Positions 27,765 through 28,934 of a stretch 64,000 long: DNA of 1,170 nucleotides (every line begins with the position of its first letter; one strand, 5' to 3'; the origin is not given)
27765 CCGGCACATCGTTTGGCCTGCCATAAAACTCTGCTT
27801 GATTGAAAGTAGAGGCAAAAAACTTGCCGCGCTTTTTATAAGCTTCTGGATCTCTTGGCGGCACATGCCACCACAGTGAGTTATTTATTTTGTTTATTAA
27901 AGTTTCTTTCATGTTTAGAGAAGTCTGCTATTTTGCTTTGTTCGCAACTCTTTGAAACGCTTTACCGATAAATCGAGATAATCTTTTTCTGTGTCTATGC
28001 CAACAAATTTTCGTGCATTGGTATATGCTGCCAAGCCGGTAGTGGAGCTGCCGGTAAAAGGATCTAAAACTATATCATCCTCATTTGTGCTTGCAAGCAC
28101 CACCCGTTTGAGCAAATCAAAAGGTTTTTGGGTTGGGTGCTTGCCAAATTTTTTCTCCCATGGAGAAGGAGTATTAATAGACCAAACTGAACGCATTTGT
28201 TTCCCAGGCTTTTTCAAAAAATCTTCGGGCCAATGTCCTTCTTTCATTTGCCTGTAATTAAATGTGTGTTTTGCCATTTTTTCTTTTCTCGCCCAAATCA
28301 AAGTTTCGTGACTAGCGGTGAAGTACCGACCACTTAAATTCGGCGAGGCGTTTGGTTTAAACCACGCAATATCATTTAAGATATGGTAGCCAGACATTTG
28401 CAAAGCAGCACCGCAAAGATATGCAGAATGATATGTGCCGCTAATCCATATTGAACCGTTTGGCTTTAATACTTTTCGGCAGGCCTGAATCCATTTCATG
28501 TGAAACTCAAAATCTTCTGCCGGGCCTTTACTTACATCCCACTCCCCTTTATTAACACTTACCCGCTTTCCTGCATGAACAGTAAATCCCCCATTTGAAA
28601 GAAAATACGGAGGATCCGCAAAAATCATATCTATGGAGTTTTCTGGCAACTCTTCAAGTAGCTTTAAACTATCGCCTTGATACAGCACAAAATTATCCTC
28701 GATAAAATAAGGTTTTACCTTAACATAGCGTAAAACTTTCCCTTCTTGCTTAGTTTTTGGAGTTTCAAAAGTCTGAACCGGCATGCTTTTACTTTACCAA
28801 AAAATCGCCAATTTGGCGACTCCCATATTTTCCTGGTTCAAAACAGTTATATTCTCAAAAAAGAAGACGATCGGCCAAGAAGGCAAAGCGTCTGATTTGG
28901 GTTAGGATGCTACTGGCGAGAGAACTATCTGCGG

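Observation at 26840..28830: Type II R-M operon M-X-R: MutH/Sau3AI-like endonuclease and beta-class MTase with an unknown third gene coupled between them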

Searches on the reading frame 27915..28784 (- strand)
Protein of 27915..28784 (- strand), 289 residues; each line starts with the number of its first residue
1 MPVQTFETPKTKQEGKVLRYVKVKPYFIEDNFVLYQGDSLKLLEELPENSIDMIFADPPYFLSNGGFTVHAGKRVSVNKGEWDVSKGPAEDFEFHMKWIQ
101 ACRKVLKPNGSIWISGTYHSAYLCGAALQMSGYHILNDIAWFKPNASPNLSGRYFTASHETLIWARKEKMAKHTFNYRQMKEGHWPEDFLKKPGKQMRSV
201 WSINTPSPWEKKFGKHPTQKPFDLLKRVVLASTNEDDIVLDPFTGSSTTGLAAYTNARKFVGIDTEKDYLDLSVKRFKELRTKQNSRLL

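Call 4: search_protein_families(library=pfam, proteins=[window:27915-28784:-], max_evalue=0.1)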
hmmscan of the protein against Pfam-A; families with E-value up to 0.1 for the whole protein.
window:27915-28784:- (289 aa): 5 families
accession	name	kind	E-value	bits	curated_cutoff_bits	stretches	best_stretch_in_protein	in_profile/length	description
PF01555.25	N6_N4_Mtase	-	4.9e-57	193.9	26.7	1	51-274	1-220/221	DNA methylase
PF13847.12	Methyltransf_31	-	7.1e-05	23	27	0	30-118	54-113/145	Methyltransferase domain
PF03602.21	Cons_hypoth95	-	0.00039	20.6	24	0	31-61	92-124/182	Conserved hypothetical protein 95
PF01170.24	UPF0020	-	0.02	15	22.3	0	26-60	99-131/197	RMKL-like, methyltransferase domain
PF10237.15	N6-adenineMlase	-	0.078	13.1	23.2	0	27-63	65-100/166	Probable N6-adenine methyltransferase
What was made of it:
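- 27915..28784 (-): M: beta-class N6-adenine DNA methyltransferase (289 aa), inferred GATC specificity. PF01555 at E 4.9e-57 (call 4).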

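Call 5: search_protein_families(library=ncbifam, proteins=[window:27915-28784:-], max_evalue=0.1)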
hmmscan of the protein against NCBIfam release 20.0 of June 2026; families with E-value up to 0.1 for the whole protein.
window:27915-28784:- (289 aa): 7 families
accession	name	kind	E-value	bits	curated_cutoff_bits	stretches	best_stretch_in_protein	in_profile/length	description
NF050803.1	DnaMtaseCcrMCaul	equivalog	2e-69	234.2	830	1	34-286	6-256/350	adenine-specific DNA-methyltransferase CcrM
NF008572.0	PRK11524.1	equivalog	5.9e-38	130.6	292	1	26-282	9-261/294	adenine-specific DNA-methyltransferase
NF010253.0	PRK13699.1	subfamily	4.9e-18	65.6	244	2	215-281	143-209/226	DNA methyltransferase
TIGR01177.1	TIGR01177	hypoth_equivalog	0.0032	16.8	316.55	0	24-63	225-261/330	TIGR01177 family methyltransferase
NF008748.0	PRK11783.1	equivalog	0.021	13.1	466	0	30-118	592-661/704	bifunctional 23S rRNA (guanine(2069)-N(7))-methyltransferase RlmK/23S rRNA (guanine(2445)-N(2))-methyltransferase RlmL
NF040721.1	Trm14_Arch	equivalog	0.028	13.6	280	0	27-62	268-301/370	tRNA (guanine(6)-N2)-methyltransferase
NF043040.1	corrin_prot_MT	hypoth_equivalog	0.058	12.8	180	0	225-287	30-93/216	corrinoid protein-associated methyltransferase CpaM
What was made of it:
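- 27915..28784 (-): The best NCBIfam match is the CcrM N-terminal domain, E 2e-69, far below cut-off (call 5).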

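Call 6: search_protein_families(library=padloc, proteins=[window:27915-28784:-], max_evalue=0.1)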
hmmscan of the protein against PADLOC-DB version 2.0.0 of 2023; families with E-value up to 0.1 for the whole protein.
window:27915-28784:- (289 aa): 75 families (the best 25 are shown)
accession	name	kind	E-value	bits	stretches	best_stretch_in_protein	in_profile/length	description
PDLC03371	MTase_II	-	3.8e-98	326.2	1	26-283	5-258/260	Type II methyltransferase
PDLC03216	MTase_II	-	2.6e-74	248.4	1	34-286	14-264/364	Type II methyltransferase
PDLC03738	oMTase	-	1.3e-68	229.4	1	35-285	24-273/376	orphan methyltransferase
PDLC03302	MTase_II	-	3.6e-52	176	1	34-284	7-265/626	Type II methyltransferase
PDLC03299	MTase_II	-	6.2e-44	148.7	1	29-278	12-258/296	Type II methyltransferase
PDLC03387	MTase_II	-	1.2e-38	130.9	2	125-284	132-282/289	Type II methyltransferase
PDLC03320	MTase_II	-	1.1e-29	101.6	1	24-284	25-281/289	Type II methyltransferase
PDLC03265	MTase_II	-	4.4e-29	100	2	199-280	253-331/333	Type II methyltransferase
PDLC03279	MTase_II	-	4.5e-29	99.2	1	34-277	359-584/587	Type II methyltransferase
PDLC03353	MTase_II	-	1.1e-27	95.2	1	24-279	2-251/260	Type II methyltransferase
PDLC03339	MTase_II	-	9.7e-27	91.7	2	191-288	185-281/399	Type II methyltransferase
PDLC03252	MTase_II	-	2.3e-25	87.7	1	121-280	207-356/365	Type II methyltransferase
PDLC03230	MTase_II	-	1.1e-24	85.4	1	34-275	38-280/360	Type II methyltransferase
PDLC03300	MTase_II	-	1.6e-23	81.3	1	33-279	13-278/302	Type II methyltransferase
PDLC03238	MTase_II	-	4.7e-22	76.6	1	22-265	114-353/428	Type II methyltransferase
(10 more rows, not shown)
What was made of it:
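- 27915..28784 (-): PADLOC MTase_II at E 3.8e-98 (call 6).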

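Call 7: search_protein_families(library=phrogs, proteins=[window:27915-28784:-], max_evalue=0.1)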
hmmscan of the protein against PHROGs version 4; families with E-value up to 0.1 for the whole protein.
window:27915-28784:- (289 aa): 14 families
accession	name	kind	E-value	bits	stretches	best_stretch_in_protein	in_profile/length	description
phrog_67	-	other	9.9e-68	230.9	1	12-282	104-348/743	DNA methyltransferase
phrog_498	-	other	1.8e-31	110.4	1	34-284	203-427/633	DNA methyltransferase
phrog_3008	-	other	4.3e-20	73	1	207-281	141-215/244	DNA methyltransferase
phrog_18293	-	other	4.3e-18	66.4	1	213-284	43-114/119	methyltransferase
phrog_6025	-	other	5.1e-14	53.3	1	28-151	8-118/192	DNA methyltransferase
phrog_6952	-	other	3.9e-12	47.4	1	214-282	112-180/181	DNA methyltransferase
phrog_23085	-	unknown function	4.6e-12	46.8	1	198-283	26-111/138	-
phrog_23148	-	unknown function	4.4e-10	40.8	1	215-278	84-147/165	-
phrog_8769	-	other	1.2e-09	38.9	1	227-279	4-55/71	methyltransferase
phrog_16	-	DNA, RNA and nucleotide metabolism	2.7e-08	33.5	1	154-286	783-918/986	DNA helicase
phrog_12517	-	unknown function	4.1e-08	33.8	1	235-283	105-153/316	-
phrog_12862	-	unknown function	4.4e-06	27.6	1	33-61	4-32/149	-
phrog_18146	-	other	0.0019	18.2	1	225-265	58-99/452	DNA methyltransferase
phrog_11619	-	other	0.036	14.5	0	36-114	72-136/186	DNA methyltransferase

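Call 51: search_solved_structures(query=window:27915-28784:-, max_evalue=0.00001)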
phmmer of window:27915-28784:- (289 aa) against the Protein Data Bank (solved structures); distinct sequences matched with E-value up to 0.00001: 12.
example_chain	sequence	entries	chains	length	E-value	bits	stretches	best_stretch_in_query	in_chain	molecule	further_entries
6pbd_A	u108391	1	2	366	1.7e-54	188.2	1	34-276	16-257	Modification methylase CcrMI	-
5hek_A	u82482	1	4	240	2.2e-29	105.7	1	34-277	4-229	Adenine specific DNA methyltransferase (DpnA)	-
5hfj_A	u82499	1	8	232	2.5e-29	105.5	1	34-277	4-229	Adenine specific DNA methyltransferase (DpnA)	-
1g60_A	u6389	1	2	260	7.2e-21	77.8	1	76-271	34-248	Adenine-specific Methyltransferase MboIIA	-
8urk_A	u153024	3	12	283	5.1e-20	75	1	25-279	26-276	Methyltransferase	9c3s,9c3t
9c3u_A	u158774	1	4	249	1.5e-19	73.5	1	34-276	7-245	Methyltransferase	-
1boo_A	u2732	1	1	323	2.4e-14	56.4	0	215-279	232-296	PROTEIN (N-4 CYTOSINE-SPECIFIC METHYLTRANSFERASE PVU II)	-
8s9n_A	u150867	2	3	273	1.3e-13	54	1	37-279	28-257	DNA cytosine-N4 methyltransferase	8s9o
8s9m_A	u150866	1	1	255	1.5e-13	53.8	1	38-279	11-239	DNA cytosine-N4 methyltransferase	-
1nw8_A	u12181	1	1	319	9.1e-12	47.9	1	38-266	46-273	MODIFICATION METHYLASE RSRI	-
1eg2_A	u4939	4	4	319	1e-11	47.7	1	38-266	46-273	MODIFICATION METHYLASE RSRI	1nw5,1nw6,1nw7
2zie_A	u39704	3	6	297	2.2e-09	40.1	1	132-278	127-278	Putative modification methylase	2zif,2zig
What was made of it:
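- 27915..28784 (-): The closest solved structures are CcrM 6pbd (E 1.7e-54) and DpnA-named 5hek (E 2e-29) (call 51).
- The match covers CcrM positions 6-256 of 350 (call 5) and chain residues 16-257 of 366 (call 51).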
